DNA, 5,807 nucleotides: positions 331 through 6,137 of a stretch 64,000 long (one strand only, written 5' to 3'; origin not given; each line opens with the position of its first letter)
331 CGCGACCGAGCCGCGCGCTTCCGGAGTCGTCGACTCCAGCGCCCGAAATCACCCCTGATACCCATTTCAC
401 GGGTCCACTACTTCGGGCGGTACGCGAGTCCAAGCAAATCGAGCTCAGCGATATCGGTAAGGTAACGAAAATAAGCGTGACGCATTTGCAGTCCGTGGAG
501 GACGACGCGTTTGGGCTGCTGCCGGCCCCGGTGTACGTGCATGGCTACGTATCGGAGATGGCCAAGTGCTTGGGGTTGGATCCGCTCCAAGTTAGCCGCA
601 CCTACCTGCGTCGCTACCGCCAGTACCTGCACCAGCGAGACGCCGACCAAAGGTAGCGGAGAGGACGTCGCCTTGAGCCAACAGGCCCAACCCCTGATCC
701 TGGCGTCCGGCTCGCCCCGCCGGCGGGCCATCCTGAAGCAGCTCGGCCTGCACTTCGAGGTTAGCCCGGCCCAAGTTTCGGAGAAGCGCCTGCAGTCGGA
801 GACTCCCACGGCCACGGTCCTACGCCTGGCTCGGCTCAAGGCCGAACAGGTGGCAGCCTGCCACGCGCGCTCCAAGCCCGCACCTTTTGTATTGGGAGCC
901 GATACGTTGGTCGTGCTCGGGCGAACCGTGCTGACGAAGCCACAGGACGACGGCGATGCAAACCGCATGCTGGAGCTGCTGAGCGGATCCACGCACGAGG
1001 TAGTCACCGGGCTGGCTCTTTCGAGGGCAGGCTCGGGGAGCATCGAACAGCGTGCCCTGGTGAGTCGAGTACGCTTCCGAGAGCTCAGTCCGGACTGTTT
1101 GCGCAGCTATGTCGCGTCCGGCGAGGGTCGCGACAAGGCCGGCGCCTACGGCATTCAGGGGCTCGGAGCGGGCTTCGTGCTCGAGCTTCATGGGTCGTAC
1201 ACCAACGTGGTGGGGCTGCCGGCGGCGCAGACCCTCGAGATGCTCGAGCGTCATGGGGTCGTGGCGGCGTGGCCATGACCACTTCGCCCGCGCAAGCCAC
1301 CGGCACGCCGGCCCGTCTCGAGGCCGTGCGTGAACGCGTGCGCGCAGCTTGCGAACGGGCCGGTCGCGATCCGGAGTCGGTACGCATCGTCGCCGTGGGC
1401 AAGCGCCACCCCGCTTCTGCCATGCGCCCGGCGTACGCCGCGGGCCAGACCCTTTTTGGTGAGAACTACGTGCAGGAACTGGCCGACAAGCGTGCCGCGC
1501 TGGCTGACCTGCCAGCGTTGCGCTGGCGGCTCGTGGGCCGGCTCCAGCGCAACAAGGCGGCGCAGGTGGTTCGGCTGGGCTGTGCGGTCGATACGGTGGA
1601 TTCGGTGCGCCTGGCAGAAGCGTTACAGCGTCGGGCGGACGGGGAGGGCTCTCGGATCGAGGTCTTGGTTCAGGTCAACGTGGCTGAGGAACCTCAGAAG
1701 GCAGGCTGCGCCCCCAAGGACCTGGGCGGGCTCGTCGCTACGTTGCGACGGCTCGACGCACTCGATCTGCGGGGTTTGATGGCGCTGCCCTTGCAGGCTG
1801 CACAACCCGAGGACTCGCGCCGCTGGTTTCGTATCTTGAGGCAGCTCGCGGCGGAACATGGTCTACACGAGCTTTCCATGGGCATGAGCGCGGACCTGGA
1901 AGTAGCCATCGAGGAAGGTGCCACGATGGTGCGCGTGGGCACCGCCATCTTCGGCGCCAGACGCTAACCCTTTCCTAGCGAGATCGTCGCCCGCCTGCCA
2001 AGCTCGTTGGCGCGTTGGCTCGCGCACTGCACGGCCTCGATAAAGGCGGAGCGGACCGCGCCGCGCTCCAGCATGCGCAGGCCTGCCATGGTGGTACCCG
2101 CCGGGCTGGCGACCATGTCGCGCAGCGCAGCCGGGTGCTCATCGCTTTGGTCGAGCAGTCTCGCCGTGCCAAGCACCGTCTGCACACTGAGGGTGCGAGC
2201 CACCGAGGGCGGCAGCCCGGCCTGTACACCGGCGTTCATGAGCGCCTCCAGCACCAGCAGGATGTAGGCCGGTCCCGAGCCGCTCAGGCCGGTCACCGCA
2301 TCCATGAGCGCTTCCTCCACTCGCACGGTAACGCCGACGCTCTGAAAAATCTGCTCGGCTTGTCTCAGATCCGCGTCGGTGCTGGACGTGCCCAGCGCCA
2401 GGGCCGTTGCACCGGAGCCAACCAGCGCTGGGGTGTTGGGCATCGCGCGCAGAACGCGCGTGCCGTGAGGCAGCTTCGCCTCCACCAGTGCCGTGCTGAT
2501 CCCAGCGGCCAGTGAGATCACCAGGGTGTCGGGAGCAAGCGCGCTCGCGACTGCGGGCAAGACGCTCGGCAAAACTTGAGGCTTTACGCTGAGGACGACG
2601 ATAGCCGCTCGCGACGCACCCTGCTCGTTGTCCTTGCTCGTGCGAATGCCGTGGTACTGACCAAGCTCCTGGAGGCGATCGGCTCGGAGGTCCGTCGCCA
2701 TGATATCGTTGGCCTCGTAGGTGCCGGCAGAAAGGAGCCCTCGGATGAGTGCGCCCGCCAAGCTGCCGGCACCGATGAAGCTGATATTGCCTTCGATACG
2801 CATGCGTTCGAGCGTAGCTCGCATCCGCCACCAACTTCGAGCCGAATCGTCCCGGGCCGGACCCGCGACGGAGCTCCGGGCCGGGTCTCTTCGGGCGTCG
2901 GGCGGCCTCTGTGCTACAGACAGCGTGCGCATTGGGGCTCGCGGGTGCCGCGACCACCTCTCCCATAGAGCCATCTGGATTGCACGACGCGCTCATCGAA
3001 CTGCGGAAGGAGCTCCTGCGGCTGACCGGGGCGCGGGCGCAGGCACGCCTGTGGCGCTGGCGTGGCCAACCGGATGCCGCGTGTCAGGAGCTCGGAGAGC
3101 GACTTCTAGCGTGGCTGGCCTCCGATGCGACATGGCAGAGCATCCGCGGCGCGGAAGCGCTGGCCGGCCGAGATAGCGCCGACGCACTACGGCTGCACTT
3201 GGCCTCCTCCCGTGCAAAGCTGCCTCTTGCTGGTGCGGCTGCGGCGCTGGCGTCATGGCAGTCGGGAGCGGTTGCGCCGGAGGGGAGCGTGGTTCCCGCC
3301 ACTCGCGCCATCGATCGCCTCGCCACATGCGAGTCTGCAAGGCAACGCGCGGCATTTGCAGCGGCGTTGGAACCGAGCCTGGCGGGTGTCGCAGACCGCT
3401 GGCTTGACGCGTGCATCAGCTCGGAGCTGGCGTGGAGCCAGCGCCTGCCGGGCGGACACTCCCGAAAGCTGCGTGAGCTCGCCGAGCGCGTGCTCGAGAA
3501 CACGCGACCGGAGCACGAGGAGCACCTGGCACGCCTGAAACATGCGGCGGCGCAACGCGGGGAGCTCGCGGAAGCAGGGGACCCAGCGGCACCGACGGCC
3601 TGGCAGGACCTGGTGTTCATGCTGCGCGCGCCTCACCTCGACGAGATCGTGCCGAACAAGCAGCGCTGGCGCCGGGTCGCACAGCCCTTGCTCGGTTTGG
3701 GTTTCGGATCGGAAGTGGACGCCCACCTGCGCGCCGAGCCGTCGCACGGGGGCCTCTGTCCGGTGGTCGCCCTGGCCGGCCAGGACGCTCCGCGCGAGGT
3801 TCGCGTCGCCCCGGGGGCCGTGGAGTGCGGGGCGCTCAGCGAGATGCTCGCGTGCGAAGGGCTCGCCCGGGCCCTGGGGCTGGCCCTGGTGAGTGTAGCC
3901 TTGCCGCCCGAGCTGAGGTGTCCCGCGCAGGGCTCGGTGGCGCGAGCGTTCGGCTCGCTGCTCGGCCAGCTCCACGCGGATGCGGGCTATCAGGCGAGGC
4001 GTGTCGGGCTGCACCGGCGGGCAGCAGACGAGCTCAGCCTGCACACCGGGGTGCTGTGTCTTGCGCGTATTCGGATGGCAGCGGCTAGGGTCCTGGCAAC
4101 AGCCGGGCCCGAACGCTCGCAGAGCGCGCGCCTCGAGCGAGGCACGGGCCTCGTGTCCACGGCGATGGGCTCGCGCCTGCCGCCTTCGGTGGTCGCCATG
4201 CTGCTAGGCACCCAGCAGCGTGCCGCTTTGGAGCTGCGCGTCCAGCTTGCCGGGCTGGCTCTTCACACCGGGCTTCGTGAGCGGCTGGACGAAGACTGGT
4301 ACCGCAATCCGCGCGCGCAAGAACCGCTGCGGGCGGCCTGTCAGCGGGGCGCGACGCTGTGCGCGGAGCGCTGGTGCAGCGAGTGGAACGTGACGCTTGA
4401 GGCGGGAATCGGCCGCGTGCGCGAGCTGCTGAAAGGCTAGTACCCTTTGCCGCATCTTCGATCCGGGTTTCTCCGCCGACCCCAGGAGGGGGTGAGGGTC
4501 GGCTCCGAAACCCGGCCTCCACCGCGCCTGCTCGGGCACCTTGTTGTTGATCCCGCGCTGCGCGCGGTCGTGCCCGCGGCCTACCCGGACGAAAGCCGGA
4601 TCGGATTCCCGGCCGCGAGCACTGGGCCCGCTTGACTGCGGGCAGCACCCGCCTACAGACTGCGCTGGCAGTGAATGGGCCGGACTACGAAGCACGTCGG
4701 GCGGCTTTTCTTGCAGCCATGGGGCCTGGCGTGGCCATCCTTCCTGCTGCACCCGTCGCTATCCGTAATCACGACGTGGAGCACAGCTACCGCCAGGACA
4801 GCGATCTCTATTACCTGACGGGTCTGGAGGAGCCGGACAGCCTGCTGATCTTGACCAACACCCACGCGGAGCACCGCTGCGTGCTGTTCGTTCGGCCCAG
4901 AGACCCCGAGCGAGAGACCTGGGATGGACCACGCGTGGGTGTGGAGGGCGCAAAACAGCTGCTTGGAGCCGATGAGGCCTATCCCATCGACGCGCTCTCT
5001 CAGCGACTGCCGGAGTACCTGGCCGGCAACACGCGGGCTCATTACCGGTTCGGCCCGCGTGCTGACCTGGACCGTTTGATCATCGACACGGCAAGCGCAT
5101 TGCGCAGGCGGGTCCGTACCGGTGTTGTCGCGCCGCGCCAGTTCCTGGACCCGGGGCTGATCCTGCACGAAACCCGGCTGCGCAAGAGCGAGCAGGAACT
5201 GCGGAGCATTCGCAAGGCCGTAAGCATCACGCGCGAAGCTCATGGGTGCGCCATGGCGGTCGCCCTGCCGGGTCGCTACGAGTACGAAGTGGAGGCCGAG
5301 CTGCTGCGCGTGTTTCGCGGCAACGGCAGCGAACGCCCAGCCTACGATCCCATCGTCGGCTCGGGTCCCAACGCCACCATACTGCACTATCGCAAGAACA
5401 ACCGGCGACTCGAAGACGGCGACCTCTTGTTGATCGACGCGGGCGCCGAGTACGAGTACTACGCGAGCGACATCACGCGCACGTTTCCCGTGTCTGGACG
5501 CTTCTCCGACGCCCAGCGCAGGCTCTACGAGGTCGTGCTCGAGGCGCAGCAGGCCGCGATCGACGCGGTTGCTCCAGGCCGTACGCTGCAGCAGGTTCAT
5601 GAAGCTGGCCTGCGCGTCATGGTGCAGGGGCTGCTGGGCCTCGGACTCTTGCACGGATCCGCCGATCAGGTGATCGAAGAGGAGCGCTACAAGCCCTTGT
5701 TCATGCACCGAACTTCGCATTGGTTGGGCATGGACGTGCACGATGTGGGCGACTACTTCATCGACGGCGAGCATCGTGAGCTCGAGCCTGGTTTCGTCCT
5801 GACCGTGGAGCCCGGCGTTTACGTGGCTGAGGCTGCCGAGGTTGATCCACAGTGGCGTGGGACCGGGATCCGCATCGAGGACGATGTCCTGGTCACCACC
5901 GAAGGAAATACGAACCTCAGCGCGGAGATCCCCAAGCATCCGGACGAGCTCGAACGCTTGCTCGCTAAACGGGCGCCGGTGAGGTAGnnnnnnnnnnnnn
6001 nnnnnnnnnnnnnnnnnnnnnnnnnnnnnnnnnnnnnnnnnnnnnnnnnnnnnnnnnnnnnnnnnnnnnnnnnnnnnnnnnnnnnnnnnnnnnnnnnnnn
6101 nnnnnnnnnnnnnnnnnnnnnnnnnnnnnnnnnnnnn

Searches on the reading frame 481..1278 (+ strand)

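Call 89: search_protein_families(library=ncbifam, proteins=[window:481-1278:+], max_evalue=0.001)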
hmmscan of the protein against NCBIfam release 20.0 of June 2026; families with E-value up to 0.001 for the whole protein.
window:481-1278:+ (265 aa): 14 families
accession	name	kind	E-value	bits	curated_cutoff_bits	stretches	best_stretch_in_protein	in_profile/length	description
NF010948.0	PRK14368.1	equivalog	5.9e-53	179.1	291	1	68-260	3-191/193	Maf-like protein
NF010942.0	PRK14362.1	equivalog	2.2e-50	170.9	290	1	68-262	10-202/210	Maf-like protein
TIGR00172.1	maf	subfamily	9.7e-49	165.4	117.15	1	70-255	3-184/185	Maf family nucleotide pyrophosphatase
NF002401.0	PRK01441.1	equivalog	2e-48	164.7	317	1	70-259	5-196/207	Maf-like protein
NF000867.0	PRK00078.1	equivalog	1.5e-43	148.7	249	1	72-260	3-190/192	Maf-like protein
NF010946.0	PRK14366.1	equivalog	1.1e-41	142.4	284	1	70-256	5-187/195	Maf-like protein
NF010941.0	PRK14361.1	equivalog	2.9e-41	141.2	272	1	69-262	5-191/194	Maf-like protein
NF003403.0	PRK04694.1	equivalog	2e-39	135.3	300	1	72-256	2-185/190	Maf-like protein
NF010945.0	PRK14365.1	equivalog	1.8e-37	128.8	273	1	72-260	4-189/197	Maf-like protein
NF010943.0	PRK14363.1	equivalog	2.3e-36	125.2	273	1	72-258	3-183/204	Maf-like protein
NF010947.0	PRK14367.1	equivalog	3.1e-32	111.4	315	1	72-259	4-192/202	Maf-like protein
NF010944.0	PRK14364.1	equivalog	4.2e-31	107.9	311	1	74-257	1-178/181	Maf-like protein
NF002690.0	PRK02478.1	equivalog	1.3e-24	86.9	269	1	70-261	3-197/199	Maf-like protein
NF003141.0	PRK04056.1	equivalog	1e-22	80.7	161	1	72-252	2-177/181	septum formation inhibitor Maf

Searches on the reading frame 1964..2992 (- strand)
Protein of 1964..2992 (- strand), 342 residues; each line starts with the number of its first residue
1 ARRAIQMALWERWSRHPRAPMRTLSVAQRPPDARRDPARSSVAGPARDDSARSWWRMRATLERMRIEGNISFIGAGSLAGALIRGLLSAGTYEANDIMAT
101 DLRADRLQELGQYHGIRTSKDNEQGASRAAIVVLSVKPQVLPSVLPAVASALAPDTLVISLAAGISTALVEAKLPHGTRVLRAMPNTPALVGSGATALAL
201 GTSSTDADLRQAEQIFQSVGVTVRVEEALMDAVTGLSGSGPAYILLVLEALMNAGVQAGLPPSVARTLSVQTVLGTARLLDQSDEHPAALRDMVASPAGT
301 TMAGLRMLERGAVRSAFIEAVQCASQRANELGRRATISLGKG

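Call 56: search_protein_families(library=pfam, proteins=[window:1964-2992:-], max_evalue=0.001)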
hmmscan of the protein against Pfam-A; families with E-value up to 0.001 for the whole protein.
window:1964-2992:- (342 aa): 2 families
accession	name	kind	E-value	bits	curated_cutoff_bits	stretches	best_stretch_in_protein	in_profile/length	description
PF14748.11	P5CR_dimer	-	1.4e-38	131.8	25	1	227-331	1-105/105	Pyrroline-5-carboxylate reductase dimerisation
PF03807.23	F420_oxidored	-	1.3e-17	64.6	21.6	1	70-164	2-94/94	NADP oxidoreductase coenzyme F420-dependent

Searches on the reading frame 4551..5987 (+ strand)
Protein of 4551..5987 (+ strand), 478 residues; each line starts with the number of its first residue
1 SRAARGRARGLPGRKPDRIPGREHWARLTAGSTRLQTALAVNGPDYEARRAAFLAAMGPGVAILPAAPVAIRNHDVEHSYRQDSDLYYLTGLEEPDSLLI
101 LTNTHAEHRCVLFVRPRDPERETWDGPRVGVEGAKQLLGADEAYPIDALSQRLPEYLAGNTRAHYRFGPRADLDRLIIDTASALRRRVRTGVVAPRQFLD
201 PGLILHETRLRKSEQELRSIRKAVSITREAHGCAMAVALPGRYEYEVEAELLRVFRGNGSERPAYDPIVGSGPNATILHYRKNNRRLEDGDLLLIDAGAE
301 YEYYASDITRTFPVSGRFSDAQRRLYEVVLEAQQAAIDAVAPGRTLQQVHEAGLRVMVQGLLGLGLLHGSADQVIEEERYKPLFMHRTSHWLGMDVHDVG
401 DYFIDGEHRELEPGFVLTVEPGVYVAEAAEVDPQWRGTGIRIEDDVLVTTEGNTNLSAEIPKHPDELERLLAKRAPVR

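Call 56: search_protein_families(library=pfam, proteins=[window:4551-5987:+], max_evalue=0.001)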
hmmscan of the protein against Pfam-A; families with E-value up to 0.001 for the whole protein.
window:4551-5987:+ (478 aa): 2 families
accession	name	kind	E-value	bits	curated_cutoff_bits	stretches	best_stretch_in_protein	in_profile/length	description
PF00557.29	Peptidase_M24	-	7.3e-65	219.1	23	1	219-449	2-207/208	Metallopeptidase family M24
PF05195.22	AMP_N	-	2e-38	131.2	24.6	1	46-161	1-118/121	Aminopeptidase P, N-terminal domain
